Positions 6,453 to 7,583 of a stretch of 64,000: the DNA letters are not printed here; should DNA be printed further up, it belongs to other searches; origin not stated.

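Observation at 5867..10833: Carotenoid-type biosynthetic cluster including a UbiA-family prenyltransferase (possible C45/C50 elongation) in a minimal-genome context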

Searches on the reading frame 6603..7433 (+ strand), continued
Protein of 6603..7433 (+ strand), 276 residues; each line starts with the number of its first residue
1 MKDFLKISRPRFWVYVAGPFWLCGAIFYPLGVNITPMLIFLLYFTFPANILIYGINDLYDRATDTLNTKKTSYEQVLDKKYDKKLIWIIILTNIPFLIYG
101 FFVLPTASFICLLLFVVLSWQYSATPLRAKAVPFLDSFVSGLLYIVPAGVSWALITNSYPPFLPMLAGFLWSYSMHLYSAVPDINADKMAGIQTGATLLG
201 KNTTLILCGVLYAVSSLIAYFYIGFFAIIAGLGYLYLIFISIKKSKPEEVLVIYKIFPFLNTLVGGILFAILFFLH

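Call 39: search_protein_families(library=ncbifam, proteins=[L084:5923-6825:+, L084:6818-7660:+, L084:4406-5923:+, L084:8016-9062:+, L085:5638-6837:+, L085:3567-5252:+, L085:5252-5641:+, L086:5941-6828:+, L023:8001-8813:+, L016:8001-8795:+], max_evalue=1e-10)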
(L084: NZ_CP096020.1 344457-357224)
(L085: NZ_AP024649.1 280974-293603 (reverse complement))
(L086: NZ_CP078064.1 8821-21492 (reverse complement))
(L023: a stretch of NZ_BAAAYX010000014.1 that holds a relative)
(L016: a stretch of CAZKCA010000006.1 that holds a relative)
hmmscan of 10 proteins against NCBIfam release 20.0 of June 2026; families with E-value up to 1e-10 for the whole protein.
L084:5923-6825:+ (300 aa): 5 families
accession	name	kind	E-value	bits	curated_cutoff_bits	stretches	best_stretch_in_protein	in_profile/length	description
NF009516.0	PRK12875.1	equivalog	4.8e-128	426.3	205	1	17-296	11-292/292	prenyltransferase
NF010119.0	PRK13595.1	equivalog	1.6e-38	132.9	248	1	25-246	14-236/292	prenyltransferase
NF009608.0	PRK13105.1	equivalog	1.8e-31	109.4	217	1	23-286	9-282/291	prenyltransferase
TIGR01474.1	ubiA_proteo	equivalog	4.3e-14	52.7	275.45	1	25-286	6-274/282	4-hydroxybenzoate octaprenyltransferase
NF009525.0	PRK12887.1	equivalog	1.3e-11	44.4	226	1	70-245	64-249/310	homogentisate phytyltransferase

L084:6818-7660:+ (280 aa): 2 families
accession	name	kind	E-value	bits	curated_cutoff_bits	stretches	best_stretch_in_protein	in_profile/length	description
NF041333.1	CruF_Halo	equivalog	1.1e-106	356.3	300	1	10-268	1-263/268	bisanhydrobacterioruberin hydratase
TIGR03460.1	crt_membr_arch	equivalog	6e-49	167.2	154.7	1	26-268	8-248/248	bisanhydrobacterioruberin hydratase CruF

L084:4406-5923:+ (505 aa): 9 families
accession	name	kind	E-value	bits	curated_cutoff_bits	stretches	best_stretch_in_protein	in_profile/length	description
NF058655.1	CrtID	equivalog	1.5e-225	749.5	640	1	18-496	1-478/478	bifunctional phytoene desaturase/3,4-desaturase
TIGR02734.1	crtI_fam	subfamily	5.6e-147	490.5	238.1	1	18-503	1-492/504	phytoene desaturase family protein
NF045637.1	carotdesatCrtDProt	equivalog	2.2e-66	224.3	580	1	18-502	1-485/485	1-hydroxycarotenoid 3,4-desaturase CrtD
NF042421.1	hydcarot_desat_CrtD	equivalog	1.3e-65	221.7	500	1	18-499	4-483/487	1-hydroxycarotenoid 3,4-desaturase CrtD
TIGR02730.1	carot_isom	equivalog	8.2e-19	67.8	586.9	1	18-499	3-488/493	carotenoid isomerase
TIGR03467.1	HpnE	equivalog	1.2e-16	61.1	283.05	1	18-67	1-52/430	hydroxysqualene dehydroxylase HpnE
TIGR02733.1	desat_CrtD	equivalog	3.6e-14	52.3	549.7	1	16-68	2-54/492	C-3',4' desaturase CrtD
NF045689.1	BCarotKetCrtO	equivalog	3.7e-14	52.2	1000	0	360-484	383-522/563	beta-carotene ketolase CrtO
NF005560.0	PRK07233.1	equivalog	2.2e-12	46.5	252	0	17-64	2-49/435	hypothetical protein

L084:8016-9062:+ (348 aa): 5 families
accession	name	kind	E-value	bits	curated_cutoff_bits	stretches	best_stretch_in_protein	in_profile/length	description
TIGR03465.1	HpnD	equivalog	5.7e-57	192.8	278.6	1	15-280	3-266/267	presqualene diphosphate synthase HpnD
TIGR03464.1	HpnC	equivalog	1.4e-45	155.9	250.45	1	19-280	7-267/267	squalene synthase HpnC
NF045921.1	PhytnSynCrtBRhod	equivalog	5.4e-42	144.3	500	1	3-278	3-275/307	15-cis-phytoene synthase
NF045686.1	PhytoSynCyanob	equivalog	8.2e-33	113.8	550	1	11-279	25-304/310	15-cis-phytoene synthase CrtB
NF042419.1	Phyto_syn_CrtB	equivalog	8.1e-27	94.6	480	1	18-277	15-281/306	15-cis-phytoene synthase CrtB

L085:5638-6837:+ (399 aa): 4 families
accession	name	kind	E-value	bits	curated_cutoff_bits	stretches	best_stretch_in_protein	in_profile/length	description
NF009608.0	PRK13105.1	equivalog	3.8e-141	469.4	217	1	111-395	5-289/291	prenyltransferase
NF010119.0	PRK13595.1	equivalog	6.6e-44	150.5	248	1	117-347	14-242/292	prenyltransferase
NF009516.0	PRK12875.1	equivalog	5.8e-39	133.9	205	1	117-349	19-248/292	prenyltransferase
NF009523.0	PRK12884.1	equivalog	2.6e-12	46.5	269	1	136-332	25-213/279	prenyltransferase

L085:3567-5252:+ (561 aa): 10 families
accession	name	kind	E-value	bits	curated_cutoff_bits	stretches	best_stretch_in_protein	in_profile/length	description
TIGR02734.1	crtI_fam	subfamily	4.9e-166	553.3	238.1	1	10-548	1-499/504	phytoene desaturase family protein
NF058655.1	CrtID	equivalog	8.7e-136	453.5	640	2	11-268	2-251/478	bifunctional phytoene desaturase/3,4-desaturase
NF042421.1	hydcarot_desat_CrtD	equivalog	1.4e-56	192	500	2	7-269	1-256/487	1-hydroxycarotenoid 3,4-desaturase CrtD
NF045637.1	carotdesatCrtDProt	equivalog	3.6e-53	180.8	580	2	11-269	2-254/485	1-hydroxycarotenoid 3,4-desaturase CrtD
NF045689.1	BCarotKetCrtO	equivalog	5.6e-20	71.4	1000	0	387-522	381-522/563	beta-carotene ketolase CrtO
TIGR02730.1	carot_isom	equivalog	3.1e-16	59.3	586.9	0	10-62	3-55/493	carotenoid isomerase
TIGR02733.1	desat_CrtD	equivalog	6.7e-15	54.7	549.7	1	9-60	3-54/492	C-3',4' desaturase CrtD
NF005560.0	PRK07233.1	equivalog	2.8e-13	49.5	252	0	9-57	2-50/435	hypothetical protein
TIGR03467.1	HpnE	equivalog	4.8e-12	45.9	283.05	1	11-141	2-132/430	hydroxysqualene dehydroxylase HpnE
NF005548.0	PRK07208.1-4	equivalog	1.6e-11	43.5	389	0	7-61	3-57/488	hypothetical protein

L085:5252-5641:+ (129 aa): 1 family
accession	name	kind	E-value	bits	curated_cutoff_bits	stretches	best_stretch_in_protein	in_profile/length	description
TIGR03462.1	CarR_dom_SF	subfamily_domain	7.5e-14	52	39.4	1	4-93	2-88/89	lycopene cyclase domain-containing protein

L086:5941-6828:+ (295 aa): 4 families
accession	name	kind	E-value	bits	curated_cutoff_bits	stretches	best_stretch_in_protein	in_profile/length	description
NF009516.0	PRK12875.1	equivalog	5e-66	222.7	205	1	10-293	7-288/292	prenyltransferase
NF009608.0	PRK13105.1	equivalog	6.3e-37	127.3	217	1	18-263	7-250/291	prenyltransferase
NF010119.0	PRK13595.1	equivalog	6.7e-31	107.9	248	1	21-289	13-284/292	prenyltransferase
NF009525.0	PRK12887.1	equivalog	4e-11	42.8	226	0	19-263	13-261/310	homogentisate phytyltransferase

L023:8001-8813:+ (271 aa): 4 families
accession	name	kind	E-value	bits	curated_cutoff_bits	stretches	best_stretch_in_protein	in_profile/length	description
NF009516.0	PRK12875.1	equivalog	1.4e-74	250.8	205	1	2-265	18-283/292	prenyltransferase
NF010119.0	PRK13595.1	equivalog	5e-46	157.5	248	1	1-261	12-276/292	prenyltransferase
NF009608.0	PRK13105.1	equivalog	5.3e-42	143.9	217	1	1-263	9-281/291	prenyltransferase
NF009525.0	PRK12887.1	equivalog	3.6e-11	43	226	0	15-231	32-259/310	homogentisate phytyltransferase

L016:8001-8795:+ (265 aa): 3 families
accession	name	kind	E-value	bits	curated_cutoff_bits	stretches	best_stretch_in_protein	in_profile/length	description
NF009516.0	PRK12875.1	equivalog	8.6e-70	235.1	205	1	1-265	21-282/292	prenyltransferase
NF009608.0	PRK13105.1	equivalog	6.1e-46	156.9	217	1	3-264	15-281/291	prenyltransferase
NF010119.0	PRK13595.1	equivalog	2.3e-39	135.6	248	1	1-252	16-266/292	prenyltransferase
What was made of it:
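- On CruF, bisanhydrobacterioruberin (C50 2'',3'') hydratase: Halocatena CruF passes both at 167 and 356 (call 39).
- On CrtB phytoene synthase: All NCBIfam CrtB and Hpn equivalogs are below cutoff, and the genuine haloarchaeal cluster CrtB gives the same pattern (call 39).
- A Haloferax larsenii plasmid paralogue outside any carotenoid cluster also passes the LyeJ-type model (223 bits, call 39), so that score alone does not prove lycopene elongase activity. The window enzyme scores 160 bits higher on the CrtID model than a plain CrtI from a decaprenoxanthin cluster (453, call 39). The phytoene synthase of a canonical haloarchaeal bacterioruberin cluster gives the same pattern (HpnD 193, call 39).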

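Call 57: search_protein_families(library=pfam, proteins=[L076:7051-7965:+, L015:5698-6768:+, L015:7565-7999:+, L016:6951-7919:-, L070:7492-7992:+, L046:7402-7971:-, L015:12202-13203:-, L069:3313-4077:-, L035:7314-8036:-, L071:9260-10177:+], max_evalue=0.001)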
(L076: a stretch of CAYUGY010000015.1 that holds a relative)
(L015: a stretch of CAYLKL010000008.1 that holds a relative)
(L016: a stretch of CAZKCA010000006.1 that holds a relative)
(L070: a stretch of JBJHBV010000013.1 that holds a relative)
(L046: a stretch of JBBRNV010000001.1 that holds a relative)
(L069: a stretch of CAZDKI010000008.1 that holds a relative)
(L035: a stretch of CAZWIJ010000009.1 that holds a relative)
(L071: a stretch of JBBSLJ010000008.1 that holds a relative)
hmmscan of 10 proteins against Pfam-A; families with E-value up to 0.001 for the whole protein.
L076:7051-7965:+ (304 aa): 2 families
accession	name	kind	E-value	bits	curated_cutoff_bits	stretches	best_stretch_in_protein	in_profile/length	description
PF01715.23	IPPT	-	2e-62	211.5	23.6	1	47-279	1-242/243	IPP transferase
PF01745.22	IPT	-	1.1e-13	51.6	20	1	13-110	2-99/233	Isopentenyl transferase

L015:5698-6768:+ (356 aa): 3 families
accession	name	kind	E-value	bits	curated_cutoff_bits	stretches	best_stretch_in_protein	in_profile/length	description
PF17773.7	UPF0176_N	-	1.2e-23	83.7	26.2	1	37-129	2-92/92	UPF0176 acylphosphatase like domain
PF12368.13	Rhodanese_C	-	2.8e-19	69.6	26.9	1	256-320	1-66/66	Rhodanase C-terminal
PF00581.25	Rhodanese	-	5.1e-12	46.6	22.2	1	149-240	1-97/102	Rhodanese-like domain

L015:7565-7999:+ (144 aa): 0 families

L016:6951-7919:- (322 aa): 2 families
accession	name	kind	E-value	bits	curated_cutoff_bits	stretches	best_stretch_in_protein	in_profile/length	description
PF04326.19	SLFN_AlbA_2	-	3e-20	73.3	25.3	1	173-309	1-117/118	Schlafen, AlbA_2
PF03703.20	bPH_2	-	2.1e-09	38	22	1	75-145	1-73/78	Bacterial PH domain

L070:7492-7992:+ (166 aa): 3 families
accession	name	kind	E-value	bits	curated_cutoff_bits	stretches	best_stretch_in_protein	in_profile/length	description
PF00578.27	AhpC-TSA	-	1.1e-39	135.6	26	1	27-144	4-123/124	AhpC/TSA family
PF08534.16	Redoxin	-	1.5e-20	74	26.6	1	24-151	2-137/148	Redoxin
PF13911.12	AhpC-TSA_2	-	0.00054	20.8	27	0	72-127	3-55/114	AhpC/TSA antioxidant enzyme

L046:7402-7971:- (189 aa): 2 families
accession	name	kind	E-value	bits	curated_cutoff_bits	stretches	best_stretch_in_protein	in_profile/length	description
PF13207.12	AAA_17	-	0.00012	22.8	27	1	9-136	2-128/136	AAA domain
PF13238.12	AAA_18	-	0.00038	21.3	29.4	1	5-133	1-116/128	AAA domain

L015:12202-13203:- (333 aa): 10 families
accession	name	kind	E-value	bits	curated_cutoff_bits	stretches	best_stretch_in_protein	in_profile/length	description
PF07992.20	Pyr_redox_2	-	6.9e-35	121.3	26.1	1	29-311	1-283/291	Pyridine nucleotide-disulphide oxidoreductase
PF13738.12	Pyr_redox_3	-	1.4e-16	61.1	30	1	101-302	96-305/305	Pyridine nucleotide-disulphide oxidoreductase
PF12831.13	FAD_oxidored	-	1.1e-07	31.9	27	1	30-57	1-28/416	FAD dependent oxidoreductase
PF00890.30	FAD_binding_2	-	1.8e-06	27.9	20.4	0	30-60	1-31/414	FAD binding domain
PF01134.28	GIDA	-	5.4e-06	26.2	22.1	0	173-200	1-28/391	Glucose inhibited division protein A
PF00070.33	Pyr_redox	-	2.5e-05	25.1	22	1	174-233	2-67/82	Pyridine nucleotide-disulphide oxidoreductase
PF03486.20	HI0933_like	-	3e-05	24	50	0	173-203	2-32/244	HI0933-like protein Rossmann domain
PF01946.23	Thi4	-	6.2e-05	22.8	26.2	0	169-192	15-37/235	Thi4 family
PF01266.30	DAO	-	6.8e-05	23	27.9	0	173-205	1-33/353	FAD dependent oxidoreductase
PF13241.12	NAD_binding_7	-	0.00013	22.9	22.1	0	170-212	6-50/104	Putative NAD(P)-binding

L069:3313-4077:- (254 aa): 2 families
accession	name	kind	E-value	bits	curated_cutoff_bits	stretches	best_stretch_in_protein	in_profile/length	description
PF03372.29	Exo_endo_phos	-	4.2e-31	108.8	24.5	1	4-246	1-225/225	Endonuclease/Exonuclease/phosphatase family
PF14529.12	Exo_endo_phos_2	-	0.00054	20.3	27.4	0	103-155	2-45/117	Endonuclease-reverse transcriptase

L035:7314-8036:- (240 aa): 1 family
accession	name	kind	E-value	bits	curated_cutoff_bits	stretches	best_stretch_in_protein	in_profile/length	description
PF01988.24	VIT1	-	6.2e-48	163.9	28.1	1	17-236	1-213/214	VIT family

L071:9260-10177:+ (305 aa): 0 families
